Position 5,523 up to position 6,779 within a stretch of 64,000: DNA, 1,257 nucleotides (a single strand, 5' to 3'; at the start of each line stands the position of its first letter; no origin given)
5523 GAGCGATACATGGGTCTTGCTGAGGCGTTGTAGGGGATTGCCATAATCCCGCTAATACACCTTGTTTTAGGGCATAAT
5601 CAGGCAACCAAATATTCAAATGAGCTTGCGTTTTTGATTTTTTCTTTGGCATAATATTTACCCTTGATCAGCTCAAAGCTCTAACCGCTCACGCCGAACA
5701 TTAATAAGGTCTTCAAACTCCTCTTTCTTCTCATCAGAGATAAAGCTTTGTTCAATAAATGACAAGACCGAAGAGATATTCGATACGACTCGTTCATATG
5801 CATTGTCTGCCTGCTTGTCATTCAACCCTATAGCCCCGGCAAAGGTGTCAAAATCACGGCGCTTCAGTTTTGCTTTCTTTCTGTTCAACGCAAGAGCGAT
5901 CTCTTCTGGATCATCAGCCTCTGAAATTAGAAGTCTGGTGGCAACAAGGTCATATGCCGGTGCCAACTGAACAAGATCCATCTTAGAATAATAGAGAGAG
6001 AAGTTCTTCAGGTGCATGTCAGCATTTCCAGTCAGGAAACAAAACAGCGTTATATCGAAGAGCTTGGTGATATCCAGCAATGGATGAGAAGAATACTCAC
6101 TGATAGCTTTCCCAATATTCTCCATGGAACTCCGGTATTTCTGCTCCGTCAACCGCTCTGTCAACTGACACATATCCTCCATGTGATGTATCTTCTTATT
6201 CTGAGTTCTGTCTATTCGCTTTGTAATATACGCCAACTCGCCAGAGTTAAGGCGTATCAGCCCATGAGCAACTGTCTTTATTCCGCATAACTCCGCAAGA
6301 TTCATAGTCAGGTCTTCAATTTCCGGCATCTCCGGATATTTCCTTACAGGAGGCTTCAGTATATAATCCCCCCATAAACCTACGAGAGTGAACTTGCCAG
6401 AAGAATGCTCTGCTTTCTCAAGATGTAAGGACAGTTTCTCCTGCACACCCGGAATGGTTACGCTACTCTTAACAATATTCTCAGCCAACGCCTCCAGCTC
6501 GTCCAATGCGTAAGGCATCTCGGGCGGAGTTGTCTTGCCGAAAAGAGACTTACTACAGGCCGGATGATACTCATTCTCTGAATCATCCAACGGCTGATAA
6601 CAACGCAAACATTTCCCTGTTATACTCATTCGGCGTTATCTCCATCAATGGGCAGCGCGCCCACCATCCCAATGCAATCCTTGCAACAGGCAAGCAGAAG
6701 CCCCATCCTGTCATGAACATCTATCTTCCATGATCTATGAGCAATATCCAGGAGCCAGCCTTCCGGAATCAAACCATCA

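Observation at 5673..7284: Tripartite HipBST-type toxin-antitoxin locus with split HipA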

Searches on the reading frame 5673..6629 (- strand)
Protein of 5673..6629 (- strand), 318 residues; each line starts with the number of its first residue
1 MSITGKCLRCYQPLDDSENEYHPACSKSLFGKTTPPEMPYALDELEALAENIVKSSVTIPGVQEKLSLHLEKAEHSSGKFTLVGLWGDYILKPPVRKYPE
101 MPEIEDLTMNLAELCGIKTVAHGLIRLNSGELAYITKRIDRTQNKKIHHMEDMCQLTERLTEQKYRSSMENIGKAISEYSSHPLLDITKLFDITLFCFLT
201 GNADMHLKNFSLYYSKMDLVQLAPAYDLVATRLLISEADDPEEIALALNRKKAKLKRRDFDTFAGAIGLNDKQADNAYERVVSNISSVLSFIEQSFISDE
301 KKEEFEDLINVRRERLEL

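Call 4: search_protein_families(library=pfam, proteins=[window:5673-6629:-], max_evalue=0.01)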
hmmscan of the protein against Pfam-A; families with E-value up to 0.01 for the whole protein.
window:5673-6629:- (318 aa): 1 family
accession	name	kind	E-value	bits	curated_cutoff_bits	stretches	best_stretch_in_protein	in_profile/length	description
PF07804.18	HipA_C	-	9e-45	153.4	30.5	1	58-287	2-211/213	HipA-like C-terminal domain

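Call 5: search_protein_families(library=ncbifam, proteins=[window:5673-6629:-], max_evalue=0.01)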
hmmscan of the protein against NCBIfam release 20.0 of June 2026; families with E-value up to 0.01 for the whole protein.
window:5673-6629:- (318 aa): 1 family
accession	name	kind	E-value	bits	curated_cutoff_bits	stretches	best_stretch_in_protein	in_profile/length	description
NF007297.0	PRK09775.1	equivalog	8.7e-07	28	401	1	190-230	331-371/446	type II toxin-antitoxin system HipA family toxin YjjJ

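Call 8: search_solved_structures(query=window:5673-6629:-, max_evalue=0.001, show_alignments=3)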
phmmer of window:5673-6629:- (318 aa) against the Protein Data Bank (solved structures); distinct sequences matched with E-value up to 0.001: 8.
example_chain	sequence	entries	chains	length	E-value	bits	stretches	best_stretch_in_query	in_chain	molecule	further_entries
7vkb_A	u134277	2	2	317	2.1e-47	165.2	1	10-316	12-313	HipA_C domain-containing protein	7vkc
8ezr_B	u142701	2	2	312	2.3e-47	165.1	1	39-316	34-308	HipT(Lp)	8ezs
7wcf_A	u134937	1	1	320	7.9e-47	163.3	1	10-316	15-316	HipA_C domain-containing protein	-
7ab4_C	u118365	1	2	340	1.7e-15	60.4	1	55-231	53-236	HipA_C domain-containing protein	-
7ab3_C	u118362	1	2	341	2.2e-15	60.1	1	56-231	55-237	HipA_C domain-containing protein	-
7ab5_C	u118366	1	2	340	1.1e-14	57.8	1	55-231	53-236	HipA_C domain-containing protein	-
4pu5_A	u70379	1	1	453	2e-05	27.3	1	56-247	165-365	Toxin-antitoxin system toxin HipA family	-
4pu3_A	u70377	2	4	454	2.1e-05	27.3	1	56-247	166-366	Toxin-antitoxin system toxin HipA family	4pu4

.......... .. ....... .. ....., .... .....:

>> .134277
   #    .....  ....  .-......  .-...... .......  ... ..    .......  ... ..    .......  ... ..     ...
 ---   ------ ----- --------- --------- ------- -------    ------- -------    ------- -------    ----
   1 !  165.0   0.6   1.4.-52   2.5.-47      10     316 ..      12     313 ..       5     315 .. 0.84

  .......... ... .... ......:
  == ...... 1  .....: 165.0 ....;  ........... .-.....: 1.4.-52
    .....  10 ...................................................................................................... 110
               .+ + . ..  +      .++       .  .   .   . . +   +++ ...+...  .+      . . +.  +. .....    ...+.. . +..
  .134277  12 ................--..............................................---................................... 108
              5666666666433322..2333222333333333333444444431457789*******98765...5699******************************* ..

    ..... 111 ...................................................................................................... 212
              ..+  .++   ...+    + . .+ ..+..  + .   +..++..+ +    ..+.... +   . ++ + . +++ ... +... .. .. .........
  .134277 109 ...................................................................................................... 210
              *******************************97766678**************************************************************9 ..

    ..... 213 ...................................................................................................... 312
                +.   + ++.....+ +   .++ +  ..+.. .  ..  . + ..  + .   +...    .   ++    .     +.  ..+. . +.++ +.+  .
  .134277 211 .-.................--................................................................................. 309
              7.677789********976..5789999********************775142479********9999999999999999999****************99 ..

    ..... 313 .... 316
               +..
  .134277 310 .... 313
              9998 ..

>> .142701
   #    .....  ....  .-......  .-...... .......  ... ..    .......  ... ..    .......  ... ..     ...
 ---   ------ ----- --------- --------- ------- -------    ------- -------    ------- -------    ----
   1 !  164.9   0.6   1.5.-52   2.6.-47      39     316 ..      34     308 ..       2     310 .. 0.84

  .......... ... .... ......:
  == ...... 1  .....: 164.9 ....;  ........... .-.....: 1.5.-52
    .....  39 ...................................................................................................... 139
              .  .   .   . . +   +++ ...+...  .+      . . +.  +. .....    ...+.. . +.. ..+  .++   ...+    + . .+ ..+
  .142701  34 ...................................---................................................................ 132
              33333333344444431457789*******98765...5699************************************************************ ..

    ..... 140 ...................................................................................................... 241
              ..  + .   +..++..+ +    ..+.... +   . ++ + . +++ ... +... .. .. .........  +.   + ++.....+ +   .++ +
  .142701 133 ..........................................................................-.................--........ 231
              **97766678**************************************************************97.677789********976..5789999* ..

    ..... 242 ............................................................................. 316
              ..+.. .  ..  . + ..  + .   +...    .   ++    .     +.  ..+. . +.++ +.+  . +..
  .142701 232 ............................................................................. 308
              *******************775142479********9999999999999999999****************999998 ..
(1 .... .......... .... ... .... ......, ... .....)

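Call 12: find_related_loci(query=window:5673-6629:-, collection=genome_contigs, flank=6000)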
Query window:5673-6629:- (318 aa) in genome_contigs; peptide patterns used: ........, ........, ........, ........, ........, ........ (x = any residue, [..] = any of these).
599 stretches matched a pattern (row limit reached: there are more); 577 encode a relative of the query (tblastn E <= 1e-3); the best 80 are kept; 80 distinct loci.
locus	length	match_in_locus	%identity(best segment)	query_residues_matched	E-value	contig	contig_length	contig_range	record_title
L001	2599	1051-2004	57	1-318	3e-129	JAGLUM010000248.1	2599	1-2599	MAG: Candidatus Neomarinimicrobiota bacterium isolate RS_11_34 ZL20.bin.34.fa_248, whole genome shotgun sequence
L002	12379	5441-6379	57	4-316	9e-118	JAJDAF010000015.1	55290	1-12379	MAG: candidate division KSB1 bacterium isolate OFTM356 OFTM356_14, whole genome shotgun sequence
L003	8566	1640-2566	57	5-315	9e-118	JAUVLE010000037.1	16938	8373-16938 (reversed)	MAG: Candidatus Cloacimonadota bacterium isolate CSMAG_498 CSMAG_498_k141_750259_length_16938_cov_8.9973, whole genome s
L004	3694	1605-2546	56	5-318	2e-117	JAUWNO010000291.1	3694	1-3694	MAG: Armatimonadota bacterium isolate CSMAG_2426 CSMAG_2426_k141_144408_length_3694_cov_7.3876, whole genome shotgun seq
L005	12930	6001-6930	54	7-316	5e-114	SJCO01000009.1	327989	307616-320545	Puteibacter caeruleilacunae strain JC036 scaffold_8, whole genome shotgun sequence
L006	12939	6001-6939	54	3-316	4e-113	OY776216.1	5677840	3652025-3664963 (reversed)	MAG: uncultured Saccharicrinis sp. isolate 1ff51e6b-9ef2-4a18-b850-43072ca9d896 genome assembly, chromosome: 1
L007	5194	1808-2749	55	5-318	1e-112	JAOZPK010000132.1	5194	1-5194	MAG: Candidatus Cloacimonadota bacterium isolate GMC4.metabat2.199_sub GMC4_31344_length_5194_cov_11.035415, whole genom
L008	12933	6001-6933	54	7-318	3e-111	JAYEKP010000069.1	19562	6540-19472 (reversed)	MAG: Bacteroidota bacterium isolate MAG134 MAG134_69, whole genome shotgun sequence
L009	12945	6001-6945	53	1-316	1e-110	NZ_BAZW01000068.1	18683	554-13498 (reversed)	Geofilum rubicundum JCM 15548, whole genome shotgun sequence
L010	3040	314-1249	55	6-318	1e-113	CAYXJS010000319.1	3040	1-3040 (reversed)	MAG TPA_asm: uncultured Bacteroidales bacterium isolate SRP332253_co1_116 genome assembly, contig: NODE_48535_length_304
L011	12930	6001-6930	54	6-316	3e-110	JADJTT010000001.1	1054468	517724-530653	MAG: Saprospirales bacterium isolate Hirt_18-Q3-R61-65_BAT3C.578 tig00001406-10-10549010, whole genome shotgun sequence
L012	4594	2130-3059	52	6-316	1e-110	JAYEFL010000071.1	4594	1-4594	MAG: Bacteroidota bacterium isolate MAG274 MAG274_71, whole genome shotgun sequence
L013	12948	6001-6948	53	2-318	2e-109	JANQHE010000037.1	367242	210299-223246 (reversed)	MAG: Bacteroidales bacterium isolate PL23b_bin.85 k99_2967745, whole genome shotgun sequence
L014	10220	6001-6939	54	6-318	1e-107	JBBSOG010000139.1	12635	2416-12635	MAG: Cytophagales bacterium isolate LS6_sbin.23 LS6_sbin.23_K_48607_L_12635_cov_8.0000, whole genome shotgun sequence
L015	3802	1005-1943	54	5-318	9e-109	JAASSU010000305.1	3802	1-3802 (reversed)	MAG: Bacteroidetes bacterium isolate KhS_metabat.24 KhS_C15623, whole genome shotgun sequence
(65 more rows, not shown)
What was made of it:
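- Named relatives at 57% identity come from other phyla (call 12).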

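Call 13: find_homologous_proteins(query=window:5673-6629:-, max_evalue=1e-10)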
Query window:5673-6629:- (318 aa): 7987 proteins with E <= 1e-10 among 8000 candidates; the best 120 are listed.
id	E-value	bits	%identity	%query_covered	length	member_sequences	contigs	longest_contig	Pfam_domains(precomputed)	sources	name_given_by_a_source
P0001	2.1e-208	709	100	100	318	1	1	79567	PF07804.19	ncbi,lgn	-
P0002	2.7e-170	583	82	100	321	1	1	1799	PF07804.19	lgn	-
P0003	1.9e-161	554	78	100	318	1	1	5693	PF07804.19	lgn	-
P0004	2.1e-155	535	75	100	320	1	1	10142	PF07804.19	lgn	-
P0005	8.2e-147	506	71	100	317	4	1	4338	PF07804.19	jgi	jgi:serine/threonine-protein kinase HipA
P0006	1.1e-146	506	73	100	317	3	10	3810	PF07804.19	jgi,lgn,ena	-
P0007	1.4e-145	502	71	100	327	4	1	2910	PF07804.19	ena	-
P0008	2.1e-145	502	72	100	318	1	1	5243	PF07804.19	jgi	-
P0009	1.7e-144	499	71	100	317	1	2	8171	PF07804.19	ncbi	-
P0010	2.4e-144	498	72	99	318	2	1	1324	PF07804.19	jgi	jgi:serine/threonine-protein kinase HipA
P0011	2.0e-143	495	71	100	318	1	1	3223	PF07804.19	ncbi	-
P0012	7.5e-142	490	70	100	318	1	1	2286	PF07804.19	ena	-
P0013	4.4e-141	488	70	100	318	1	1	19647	PF07804.19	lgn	-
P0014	9.8e-141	486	70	98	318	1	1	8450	PF07804.19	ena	-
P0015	1.7e-140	486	69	100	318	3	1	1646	PF07804.19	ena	-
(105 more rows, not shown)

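Call 14: find_encoding_contigs(protein=P0001, flank=3000, max_places=4)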
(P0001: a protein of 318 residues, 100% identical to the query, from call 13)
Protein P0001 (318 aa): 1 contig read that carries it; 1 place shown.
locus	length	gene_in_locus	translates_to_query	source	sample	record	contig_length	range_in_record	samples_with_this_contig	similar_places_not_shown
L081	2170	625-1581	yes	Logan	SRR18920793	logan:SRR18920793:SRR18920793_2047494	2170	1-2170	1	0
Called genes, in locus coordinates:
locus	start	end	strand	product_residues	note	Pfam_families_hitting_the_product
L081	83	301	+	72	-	PF12844:HTH_19 (weak), PF01381:HTH_3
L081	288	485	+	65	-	PF13657:Couple_hipA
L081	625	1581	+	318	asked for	PF07804:HipA_C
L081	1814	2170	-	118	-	?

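Call 16: list_cluster_members(proteins=[window:5673-6629:-, window:6629-6967:-, window:6957-7178:-, window:6957-7172:-])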
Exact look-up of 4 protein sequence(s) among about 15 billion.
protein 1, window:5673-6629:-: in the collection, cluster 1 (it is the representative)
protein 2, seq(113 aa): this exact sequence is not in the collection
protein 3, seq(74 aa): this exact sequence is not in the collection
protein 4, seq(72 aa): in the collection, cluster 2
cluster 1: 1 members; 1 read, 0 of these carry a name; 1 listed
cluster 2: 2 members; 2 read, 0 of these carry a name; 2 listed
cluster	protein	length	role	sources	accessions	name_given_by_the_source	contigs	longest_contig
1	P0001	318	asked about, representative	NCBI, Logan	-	-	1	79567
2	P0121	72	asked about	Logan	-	-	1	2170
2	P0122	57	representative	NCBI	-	-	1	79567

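Call 27: search_solved_structures(query=window:5673-6629:-, max_evalue=0.001, show_alignments=5)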
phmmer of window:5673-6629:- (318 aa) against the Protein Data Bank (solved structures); distinct sequences matched with E-value up to 0.001: 8.
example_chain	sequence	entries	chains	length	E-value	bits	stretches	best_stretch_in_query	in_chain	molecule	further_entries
7vkb_A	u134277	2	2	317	2.1e-47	165.2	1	10-316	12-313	HipA_C domain-containing protein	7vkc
8ezr_B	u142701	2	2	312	2.3e-47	165.1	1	39-316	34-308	HipT(Lp)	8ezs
7wcf_A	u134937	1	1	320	7.9e-47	163.3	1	10-316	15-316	HipA_C domain-containing protein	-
7ab4_C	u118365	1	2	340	1.7e-15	60.4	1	55-231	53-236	HipA_C domain-containing protein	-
7ab3_C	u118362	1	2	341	2.2e-15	60.1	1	56-231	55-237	HipA_C domain-containing protein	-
7ab5_C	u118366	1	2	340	1.1e-14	57.8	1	55-231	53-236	HipA_C domain-containing protein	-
4pu5_A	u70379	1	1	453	2e-05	27.3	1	56-247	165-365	Toxin-antitoxin system toxin HipA family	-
4pu3_A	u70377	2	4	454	2.1e-05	27.3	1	56-247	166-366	Toxin-antitoxin system toxin HipA family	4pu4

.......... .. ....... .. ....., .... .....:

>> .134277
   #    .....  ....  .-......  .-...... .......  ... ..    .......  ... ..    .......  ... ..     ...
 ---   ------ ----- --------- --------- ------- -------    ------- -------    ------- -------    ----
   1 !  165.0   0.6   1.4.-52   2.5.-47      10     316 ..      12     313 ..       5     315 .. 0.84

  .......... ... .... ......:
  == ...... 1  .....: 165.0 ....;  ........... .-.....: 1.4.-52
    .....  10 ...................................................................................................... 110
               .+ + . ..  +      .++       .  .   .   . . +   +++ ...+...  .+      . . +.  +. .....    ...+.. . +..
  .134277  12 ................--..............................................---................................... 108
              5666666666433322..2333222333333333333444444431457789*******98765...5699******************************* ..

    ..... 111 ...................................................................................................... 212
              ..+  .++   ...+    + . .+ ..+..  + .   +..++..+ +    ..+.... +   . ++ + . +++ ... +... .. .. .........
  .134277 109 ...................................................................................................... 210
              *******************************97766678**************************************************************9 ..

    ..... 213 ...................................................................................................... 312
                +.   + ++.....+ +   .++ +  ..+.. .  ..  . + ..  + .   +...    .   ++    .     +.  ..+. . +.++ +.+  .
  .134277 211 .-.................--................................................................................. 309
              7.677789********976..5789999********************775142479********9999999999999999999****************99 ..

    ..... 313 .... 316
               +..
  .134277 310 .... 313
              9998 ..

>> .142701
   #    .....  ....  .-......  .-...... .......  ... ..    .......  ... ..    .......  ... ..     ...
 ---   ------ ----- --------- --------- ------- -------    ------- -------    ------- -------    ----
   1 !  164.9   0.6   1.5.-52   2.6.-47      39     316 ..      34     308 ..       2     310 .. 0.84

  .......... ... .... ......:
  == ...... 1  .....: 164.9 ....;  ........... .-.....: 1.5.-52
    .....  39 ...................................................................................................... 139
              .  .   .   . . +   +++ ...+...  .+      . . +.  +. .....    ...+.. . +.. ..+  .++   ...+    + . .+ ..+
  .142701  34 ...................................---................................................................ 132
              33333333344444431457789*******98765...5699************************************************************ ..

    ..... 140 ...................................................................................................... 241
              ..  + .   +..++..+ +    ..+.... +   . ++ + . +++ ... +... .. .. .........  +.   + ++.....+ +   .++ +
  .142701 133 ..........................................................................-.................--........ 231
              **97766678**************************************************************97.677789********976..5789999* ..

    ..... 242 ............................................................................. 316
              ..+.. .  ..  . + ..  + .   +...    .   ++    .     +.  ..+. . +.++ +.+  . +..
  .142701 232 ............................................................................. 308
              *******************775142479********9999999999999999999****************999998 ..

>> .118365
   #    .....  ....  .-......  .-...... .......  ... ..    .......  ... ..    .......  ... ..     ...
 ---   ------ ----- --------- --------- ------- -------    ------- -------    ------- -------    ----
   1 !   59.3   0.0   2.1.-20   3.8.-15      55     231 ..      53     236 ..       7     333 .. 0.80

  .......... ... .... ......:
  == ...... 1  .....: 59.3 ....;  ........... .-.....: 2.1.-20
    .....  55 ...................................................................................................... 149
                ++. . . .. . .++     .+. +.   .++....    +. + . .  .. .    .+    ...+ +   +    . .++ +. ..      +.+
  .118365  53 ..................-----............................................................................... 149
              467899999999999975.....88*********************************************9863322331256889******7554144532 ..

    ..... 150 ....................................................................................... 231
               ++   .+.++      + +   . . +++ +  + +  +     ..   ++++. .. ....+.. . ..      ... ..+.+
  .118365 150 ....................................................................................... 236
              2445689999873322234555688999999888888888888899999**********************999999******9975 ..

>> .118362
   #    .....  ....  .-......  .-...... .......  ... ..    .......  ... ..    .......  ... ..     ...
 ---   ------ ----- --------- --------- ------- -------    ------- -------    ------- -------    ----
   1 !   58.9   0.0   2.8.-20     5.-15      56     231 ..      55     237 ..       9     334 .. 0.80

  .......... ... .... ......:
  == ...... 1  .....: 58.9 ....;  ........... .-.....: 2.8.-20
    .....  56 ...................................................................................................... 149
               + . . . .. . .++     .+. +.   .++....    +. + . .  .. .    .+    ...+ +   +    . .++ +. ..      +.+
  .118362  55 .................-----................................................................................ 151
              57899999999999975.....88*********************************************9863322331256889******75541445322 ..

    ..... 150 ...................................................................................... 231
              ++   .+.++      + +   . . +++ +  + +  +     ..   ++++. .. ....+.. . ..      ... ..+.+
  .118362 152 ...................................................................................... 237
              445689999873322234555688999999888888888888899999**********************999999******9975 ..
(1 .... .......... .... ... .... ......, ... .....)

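Call 40: predict_structure(alignment_id=A1)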
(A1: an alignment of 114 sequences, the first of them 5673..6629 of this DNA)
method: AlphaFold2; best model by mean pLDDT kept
length: 318 residues; sequences in the alignment: 114
mean_pLDDT: 87.1   pTM: 0.88
mean pLDDT of the five models: 87.1, 84.1, 83.1, 81.0, 80.3
residues with pLDDT >= 90: 197; 70-90: 85; 50-70: 25; < 50: 11
segments of 3 or more residues with pLDDT < 50: 55-63
pLDDT, mean of each block of 10 residues (from residue 1): 75 85 94 90 84 47 64 66 75 89 97 95 95 91 65 85 87 95 96 96 88 83 92 90 90 95 97 96 96 96 98 96
secondary structure, 60 per line:
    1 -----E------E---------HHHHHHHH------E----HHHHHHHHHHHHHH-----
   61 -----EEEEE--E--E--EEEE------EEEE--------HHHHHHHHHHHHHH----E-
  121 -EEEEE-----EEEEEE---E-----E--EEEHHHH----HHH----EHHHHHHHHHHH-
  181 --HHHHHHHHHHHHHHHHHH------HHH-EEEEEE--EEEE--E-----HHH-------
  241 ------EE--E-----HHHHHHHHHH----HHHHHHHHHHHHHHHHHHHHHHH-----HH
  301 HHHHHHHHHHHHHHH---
elements in order: H23-30 H42-55 E66-70 E79-82 E89-92 H101-114 E122-126 E132-137 E150-152 H153-156 H169-179 H183-200 E211-216 E219-222 H257-266 H271-293 H299-315
